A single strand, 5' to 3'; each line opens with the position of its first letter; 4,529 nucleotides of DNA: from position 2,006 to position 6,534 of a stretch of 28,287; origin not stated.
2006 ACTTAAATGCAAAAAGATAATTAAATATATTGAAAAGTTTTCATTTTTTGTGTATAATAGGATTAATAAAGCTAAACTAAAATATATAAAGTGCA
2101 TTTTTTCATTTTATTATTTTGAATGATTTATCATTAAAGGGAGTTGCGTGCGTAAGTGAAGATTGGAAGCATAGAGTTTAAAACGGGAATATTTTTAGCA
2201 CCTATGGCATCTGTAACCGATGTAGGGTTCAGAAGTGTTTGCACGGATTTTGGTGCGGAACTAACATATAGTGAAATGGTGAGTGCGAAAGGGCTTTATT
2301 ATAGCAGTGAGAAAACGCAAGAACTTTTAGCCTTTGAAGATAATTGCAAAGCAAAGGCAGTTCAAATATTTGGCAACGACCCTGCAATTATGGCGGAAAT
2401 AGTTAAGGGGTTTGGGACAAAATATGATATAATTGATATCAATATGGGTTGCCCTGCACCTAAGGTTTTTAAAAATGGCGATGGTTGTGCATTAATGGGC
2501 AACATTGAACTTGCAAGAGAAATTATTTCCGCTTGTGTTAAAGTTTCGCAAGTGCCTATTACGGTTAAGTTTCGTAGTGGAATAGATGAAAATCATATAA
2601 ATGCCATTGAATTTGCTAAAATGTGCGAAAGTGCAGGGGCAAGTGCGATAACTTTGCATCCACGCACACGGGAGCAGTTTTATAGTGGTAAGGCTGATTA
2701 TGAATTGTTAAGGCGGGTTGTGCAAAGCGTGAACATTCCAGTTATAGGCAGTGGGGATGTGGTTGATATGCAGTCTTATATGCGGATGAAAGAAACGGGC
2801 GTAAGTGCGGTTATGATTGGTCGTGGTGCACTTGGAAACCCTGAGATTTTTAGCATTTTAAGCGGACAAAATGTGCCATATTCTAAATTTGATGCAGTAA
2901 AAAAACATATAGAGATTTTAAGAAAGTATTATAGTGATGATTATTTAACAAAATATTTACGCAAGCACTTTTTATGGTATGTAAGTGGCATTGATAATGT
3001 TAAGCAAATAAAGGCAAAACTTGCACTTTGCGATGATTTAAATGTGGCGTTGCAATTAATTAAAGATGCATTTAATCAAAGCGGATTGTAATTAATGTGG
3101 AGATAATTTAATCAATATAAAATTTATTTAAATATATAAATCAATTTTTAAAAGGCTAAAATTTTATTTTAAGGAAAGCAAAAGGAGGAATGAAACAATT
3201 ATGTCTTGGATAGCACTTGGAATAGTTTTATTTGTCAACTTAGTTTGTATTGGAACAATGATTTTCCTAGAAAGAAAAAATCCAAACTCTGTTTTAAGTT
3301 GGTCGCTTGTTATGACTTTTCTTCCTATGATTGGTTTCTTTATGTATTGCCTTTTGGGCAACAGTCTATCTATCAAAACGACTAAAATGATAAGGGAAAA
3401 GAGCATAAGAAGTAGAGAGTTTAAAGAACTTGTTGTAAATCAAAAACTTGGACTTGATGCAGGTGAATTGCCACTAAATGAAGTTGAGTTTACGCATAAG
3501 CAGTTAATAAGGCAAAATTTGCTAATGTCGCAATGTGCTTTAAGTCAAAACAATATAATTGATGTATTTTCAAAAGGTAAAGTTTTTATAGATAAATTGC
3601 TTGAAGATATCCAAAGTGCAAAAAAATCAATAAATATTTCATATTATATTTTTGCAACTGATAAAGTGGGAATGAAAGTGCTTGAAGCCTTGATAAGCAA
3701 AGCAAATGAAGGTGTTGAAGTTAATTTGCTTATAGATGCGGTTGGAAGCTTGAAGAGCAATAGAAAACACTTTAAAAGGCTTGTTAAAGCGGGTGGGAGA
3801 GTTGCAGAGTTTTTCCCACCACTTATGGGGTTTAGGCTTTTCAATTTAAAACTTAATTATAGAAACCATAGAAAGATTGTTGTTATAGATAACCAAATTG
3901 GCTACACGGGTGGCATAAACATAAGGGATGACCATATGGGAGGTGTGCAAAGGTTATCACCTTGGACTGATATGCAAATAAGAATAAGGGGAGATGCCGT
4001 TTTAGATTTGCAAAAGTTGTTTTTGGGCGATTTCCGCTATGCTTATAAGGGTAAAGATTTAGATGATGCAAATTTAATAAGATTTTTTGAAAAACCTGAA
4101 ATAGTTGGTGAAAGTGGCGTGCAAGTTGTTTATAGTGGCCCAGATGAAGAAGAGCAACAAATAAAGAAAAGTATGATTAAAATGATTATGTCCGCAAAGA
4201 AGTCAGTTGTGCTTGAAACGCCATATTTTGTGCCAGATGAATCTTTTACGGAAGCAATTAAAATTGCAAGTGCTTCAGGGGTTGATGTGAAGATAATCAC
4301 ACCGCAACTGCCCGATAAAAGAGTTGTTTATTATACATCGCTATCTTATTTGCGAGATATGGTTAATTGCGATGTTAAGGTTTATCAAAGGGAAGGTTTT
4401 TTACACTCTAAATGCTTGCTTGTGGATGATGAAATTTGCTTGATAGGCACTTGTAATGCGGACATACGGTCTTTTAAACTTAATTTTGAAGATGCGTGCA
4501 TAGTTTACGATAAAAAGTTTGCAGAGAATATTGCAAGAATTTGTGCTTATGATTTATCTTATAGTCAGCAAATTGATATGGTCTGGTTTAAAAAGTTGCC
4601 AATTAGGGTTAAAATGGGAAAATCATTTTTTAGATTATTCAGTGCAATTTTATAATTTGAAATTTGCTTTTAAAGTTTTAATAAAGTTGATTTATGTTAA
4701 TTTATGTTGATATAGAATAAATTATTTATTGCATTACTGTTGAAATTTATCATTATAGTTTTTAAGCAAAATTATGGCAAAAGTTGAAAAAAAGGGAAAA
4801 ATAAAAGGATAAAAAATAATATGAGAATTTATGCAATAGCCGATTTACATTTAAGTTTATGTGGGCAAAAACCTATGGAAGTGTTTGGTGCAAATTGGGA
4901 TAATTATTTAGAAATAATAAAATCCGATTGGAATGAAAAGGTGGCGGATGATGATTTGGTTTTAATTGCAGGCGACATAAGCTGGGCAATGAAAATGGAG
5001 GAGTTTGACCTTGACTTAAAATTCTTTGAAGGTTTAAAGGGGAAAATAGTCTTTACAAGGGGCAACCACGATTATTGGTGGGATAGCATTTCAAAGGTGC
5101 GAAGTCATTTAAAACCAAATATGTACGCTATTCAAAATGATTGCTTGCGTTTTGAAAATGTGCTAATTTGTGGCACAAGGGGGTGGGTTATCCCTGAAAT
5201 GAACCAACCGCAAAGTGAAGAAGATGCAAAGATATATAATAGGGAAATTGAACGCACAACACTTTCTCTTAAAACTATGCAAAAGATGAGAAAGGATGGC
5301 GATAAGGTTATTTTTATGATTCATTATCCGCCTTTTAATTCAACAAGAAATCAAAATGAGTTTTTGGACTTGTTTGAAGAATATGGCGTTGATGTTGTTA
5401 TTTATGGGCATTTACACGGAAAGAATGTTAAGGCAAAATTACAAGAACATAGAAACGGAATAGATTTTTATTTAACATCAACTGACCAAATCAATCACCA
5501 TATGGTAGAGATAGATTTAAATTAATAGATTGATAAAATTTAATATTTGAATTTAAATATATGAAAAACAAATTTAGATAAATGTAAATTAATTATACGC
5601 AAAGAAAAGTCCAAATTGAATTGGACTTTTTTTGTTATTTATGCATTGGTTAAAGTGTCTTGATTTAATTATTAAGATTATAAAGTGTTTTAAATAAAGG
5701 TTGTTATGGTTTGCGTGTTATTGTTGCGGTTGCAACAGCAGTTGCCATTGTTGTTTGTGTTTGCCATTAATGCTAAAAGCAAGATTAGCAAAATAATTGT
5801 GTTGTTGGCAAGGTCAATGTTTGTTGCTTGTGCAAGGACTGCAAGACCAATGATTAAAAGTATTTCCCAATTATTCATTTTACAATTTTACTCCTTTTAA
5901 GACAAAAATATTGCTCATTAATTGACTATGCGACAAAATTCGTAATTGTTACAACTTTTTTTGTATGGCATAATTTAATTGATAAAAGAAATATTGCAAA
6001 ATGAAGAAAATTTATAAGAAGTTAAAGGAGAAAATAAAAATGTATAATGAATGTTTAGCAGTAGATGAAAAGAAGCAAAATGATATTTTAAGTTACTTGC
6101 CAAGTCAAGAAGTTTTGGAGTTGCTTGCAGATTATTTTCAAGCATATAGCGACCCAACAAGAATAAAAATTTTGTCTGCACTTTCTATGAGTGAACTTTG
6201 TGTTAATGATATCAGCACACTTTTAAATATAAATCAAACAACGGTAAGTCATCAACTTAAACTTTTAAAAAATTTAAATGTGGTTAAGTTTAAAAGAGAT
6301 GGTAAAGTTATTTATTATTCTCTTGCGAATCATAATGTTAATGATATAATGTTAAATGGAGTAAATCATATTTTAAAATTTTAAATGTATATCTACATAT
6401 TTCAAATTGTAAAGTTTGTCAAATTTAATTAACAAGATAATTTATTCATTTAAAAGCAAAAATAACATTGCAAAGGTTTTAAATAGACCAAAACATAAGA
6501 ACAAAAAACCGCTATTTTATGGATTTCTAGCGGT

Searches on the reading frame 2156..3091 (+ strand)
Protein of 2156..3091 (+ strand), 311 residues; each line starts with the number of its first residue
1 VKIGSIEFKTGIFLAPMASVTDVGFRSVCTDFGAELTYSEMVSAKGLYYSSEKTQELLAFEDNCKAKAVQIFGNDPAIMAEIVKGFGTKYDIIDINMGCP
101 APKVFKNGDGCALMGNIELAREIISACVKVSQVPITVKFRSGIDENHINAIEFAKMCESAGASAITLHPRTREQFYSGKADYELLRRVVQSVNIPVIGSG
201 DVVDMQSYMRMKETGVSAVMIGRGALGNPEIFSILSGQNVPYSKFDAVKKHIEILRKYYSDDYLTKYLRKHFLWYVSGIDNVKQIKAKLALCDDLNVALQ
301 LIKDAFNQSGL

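Call 55: search_protein_families(library=pfam, proteins=[window:2156-3091:+], max_evalue=0.001)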
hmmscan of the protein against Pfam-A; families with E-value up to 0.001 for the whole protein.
window:2156-3091:+ (311 aa): 3 families
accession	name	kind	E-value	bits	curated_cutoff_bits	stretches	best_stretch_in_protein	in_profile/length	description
PF01207.24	Dus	-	1.7e-77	261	20.4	1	14-306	2-306/311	Dihydrouridine synthase (Dus)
PF00977.27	His_biosynth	-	1.1e-07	32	23.6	1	136-223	134-220/228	Histidine biosynthesis protein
PF01180.27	DHO_dh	-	2.7e-06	27.3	27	0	79-150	109-175/291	Dihydroorotate dehydrogenase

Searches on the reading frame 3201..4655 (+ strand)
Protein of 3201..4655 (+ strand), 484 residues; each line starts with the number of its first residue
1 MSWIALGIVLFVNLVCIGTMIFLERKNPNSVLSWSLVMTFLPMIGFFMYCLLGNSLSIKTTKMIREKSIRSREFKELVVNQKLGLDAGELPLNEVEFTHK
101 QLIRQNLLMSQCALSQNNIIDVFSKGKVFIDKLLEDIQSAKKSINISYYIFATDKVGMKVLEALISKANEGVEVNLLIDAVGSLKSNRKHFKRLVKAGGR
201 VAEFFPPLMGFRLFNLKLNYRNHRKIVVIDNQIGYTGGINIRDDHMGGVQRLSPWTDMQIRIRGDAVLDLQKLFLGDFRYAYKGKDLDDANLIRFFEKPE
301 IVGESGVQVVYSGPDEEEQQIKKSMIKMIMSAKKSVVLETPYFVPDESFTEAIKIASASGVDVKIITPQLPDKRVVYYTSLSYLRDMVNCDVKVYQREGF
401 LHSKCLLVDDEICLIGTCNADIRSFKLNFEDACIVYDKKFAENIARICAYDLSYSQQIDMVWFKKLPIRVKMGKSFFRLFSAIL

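Call 55: search_protein_families(library=pfam, proteins=[window:3201-4655:+], max_evalue=0.001)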
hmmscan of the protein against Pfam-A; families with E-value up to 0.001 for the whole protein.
window:3201-4655:+ (484 aa): 3 families
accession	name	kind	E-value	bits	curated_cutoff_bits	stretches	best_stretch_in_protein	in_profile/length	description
PF13091.12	PLDc_2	-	2.5e-45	154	27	2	325-447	1-127/132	PLD-like domain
PF00614.28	PLDc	-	5.4e-14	51.9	21.9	1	219-243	2-26/28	Phospholipase D Active site motif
PF13396.11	PLDc_N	-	5e-06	26.8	23.3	1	12-53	2-41/42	Phospholipase_D-nuclease N-terminal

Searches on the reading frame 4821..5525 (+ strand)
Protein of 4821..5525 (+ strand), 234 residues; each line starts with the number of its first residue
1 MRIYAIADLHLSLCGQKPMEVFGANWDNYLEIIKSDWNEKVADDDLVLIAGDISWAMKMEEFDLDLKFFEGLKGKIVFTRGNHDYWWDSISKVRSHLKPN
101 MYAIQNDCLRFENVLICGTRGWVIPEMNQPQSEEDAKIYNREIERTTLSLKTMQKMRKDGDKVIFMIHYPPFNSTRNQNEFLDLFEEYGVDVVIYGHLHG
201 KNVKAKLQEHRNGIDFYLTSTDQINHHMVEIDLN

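Call 55: search_protein_families(library=pfam, proteins=[window:4821-5525:+], max_evalue=0.001)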
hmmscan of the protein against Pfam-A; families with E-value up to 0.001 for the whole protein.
window:4821-5525:+ (234 aa): 2 families
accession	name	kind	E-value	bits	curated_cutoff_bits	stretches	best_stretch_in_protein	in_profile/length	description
PF00149.33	Metallophos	-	5.2e-21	76.4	21.5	1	1-200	1-190/191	Calcineurin-like phosphoesterase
PF12850.12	Metallophos_2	-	3.5e-08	34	27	1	1-205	1-123/154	Calcineurin-like phosphoesterase superfamily domain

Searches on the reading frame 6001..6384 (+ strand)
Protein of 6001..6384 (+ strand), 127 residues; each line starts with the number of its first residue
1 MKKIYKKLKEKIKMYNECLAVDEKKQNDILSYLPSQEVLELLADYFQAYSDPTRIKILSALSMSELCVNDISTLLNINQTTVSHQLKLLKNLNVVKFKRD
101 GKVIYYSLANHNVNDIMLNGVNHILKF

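Call 55: search_protein_families(library=pfam, proteins=[window:6001-6384:+], max_evalue=0.001)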
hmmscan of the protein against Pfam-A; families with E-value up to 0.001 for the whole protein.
window:6001-6384:+ (127 aa): 3 families
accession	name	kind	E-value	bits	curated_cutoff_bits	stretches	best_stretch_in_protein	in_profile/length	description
PF01022.26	HTH_5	-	1.8e-15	57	22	1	51-96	1-46/47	Bacterial regulatory protein, arsR family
PF12840.13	HTH_20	-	5.5e-06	26.7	27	1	50-90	2-43/51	Helix-turn-helix domain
PF13412.12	HTH_24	-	0.00051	20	21.9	0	51-96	2-48/48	Winged helix-turn-helix DNA-binding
